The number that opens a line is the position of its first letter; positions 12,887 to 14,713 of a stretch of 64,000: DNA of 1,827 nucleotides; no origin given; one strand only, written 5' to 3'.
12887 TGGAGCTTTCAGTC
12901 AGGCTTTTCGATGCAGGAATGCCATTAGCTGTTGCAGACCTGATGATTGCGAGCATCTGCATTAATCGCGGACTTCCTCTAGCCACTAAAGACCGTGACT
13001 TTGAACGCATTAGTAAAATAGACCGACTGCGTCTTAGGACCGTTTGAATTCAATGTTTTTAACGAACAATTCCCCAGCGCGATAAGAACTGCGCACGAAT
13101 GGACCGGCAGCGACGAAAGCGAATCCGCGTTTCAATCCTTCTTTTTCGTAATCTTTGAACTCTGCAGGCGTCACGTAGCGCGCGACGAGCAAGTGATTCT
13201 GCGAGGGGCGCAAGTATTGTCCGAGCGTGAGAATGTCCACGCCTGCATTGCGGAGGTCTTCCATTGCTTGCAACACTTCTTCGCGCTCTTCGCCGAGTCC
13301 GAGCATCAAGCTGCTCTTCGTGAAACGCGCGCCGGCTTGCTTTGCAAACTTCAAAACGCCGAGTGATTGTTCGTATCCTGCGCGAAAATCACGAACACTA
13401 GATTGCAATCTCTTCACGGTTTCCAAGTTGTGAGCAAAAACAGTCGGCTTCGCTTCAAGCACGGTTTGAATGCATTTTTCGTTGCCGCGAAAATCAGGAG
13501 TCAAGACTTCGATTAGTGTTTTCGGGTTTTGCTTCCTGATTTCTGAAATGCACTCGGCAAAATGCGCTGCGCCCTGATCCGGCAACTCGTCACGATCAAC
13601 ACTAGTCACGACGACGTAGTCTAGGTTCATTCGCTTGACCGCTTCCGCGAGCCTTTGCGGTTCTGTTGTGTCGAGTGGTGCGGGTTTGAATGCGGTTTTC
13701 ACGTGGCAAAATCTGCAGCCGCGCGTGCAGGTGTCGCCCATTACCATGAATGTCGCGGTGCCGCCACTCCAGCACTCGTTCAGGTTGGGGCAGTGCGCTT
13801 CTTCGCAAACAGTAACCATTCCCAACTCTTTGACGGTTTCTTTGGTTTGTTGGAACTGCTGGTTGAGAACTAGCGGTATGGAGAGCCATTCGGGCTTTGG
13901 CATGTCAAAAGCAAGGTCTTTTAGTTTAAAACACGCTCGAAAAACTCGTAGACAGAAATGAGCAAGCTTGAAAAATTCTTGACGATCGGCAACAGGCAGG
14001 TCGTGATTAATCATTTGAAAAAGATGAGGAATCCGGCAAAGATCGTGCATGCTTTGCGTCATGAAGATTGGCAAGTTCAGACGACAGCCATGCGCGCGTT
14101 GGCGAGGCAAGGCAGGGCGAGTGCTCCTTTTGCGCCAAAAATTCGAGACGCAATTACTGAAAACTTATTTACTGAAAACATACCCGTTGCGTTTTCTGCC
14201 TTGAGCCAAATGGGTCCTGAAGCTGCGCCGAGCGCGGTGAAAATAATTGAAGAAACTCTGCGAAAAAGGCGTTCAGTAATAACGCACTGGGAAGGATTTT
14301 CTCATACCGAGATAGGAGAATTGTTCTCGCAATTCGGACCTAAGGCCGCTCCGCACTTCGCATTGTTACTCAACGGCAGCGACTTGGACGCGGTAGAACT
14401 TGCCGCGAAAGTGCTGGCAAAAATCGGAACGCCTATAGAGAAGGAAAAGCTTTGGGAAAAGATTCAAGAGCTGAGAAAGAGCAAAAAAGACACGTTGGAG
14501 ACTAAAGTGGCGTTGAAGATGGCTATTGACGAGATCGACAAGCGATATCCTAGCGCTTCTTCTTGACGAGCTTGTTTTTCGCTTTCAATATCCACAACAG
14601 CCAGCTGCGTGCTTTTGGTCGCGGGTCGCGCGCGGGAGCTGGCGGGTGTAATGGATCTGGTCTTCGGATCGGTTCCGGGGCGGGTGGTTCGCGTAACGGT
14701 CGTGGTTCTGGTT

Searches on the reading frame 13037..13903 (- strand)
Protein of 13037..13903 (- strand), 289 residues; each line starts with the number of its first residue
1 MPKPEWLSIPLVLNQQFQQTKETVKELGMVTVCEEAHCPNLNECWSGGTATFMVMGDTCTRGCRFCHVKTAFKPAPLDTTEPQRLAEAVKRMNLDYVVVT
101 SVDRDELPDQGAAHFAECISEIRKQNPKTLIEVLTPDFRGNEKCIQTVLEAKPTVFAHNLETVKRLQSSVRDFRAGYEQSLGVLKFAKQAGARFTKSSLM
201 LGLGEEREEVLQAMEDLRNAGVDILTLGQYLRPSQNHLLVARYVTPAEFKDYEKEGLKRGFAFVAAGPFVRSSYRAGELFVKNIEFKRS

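Call 36: search_protein_families(library=pfam, max_evalue=0.0001, proteins=[window:13037-13903:-])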
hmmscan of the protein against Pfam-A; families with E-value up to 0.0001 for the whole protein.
seq(289 aa): 1 family
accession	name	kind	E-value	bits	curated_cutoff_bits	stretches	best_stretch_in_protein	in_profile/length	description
PF04055.27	Radical_SAM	-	2.5e-20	73.7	29.5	1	54-217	2-166/166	Radical SAM superfamily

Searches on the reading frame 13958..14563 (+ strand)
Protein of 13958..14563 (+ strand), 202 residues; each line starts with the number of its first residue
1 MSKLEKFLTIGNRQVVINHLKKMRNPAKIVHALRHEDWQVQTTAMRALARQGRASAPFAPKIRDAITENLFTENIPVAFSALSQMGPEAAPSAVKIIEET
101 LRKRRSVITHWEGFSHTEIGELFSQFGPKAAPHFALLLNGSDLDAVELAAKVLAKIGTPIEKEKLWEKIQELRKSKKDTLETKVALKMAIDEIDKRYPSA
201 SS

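Call 70: search_protein_families(library=pfam, max_evalue=0.001, proteins=[window:13958-14563:+])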
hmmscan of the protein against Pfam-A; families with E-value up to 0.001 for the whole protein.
window:13958-14563:+ (202 aa): 1 family
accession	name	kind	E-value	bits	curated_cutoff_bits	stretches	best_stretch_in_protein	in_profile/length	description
PF13646.12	HEAT_2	-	2.1e-05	25.2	27.7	0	28-103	3-73/88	HEAT repeats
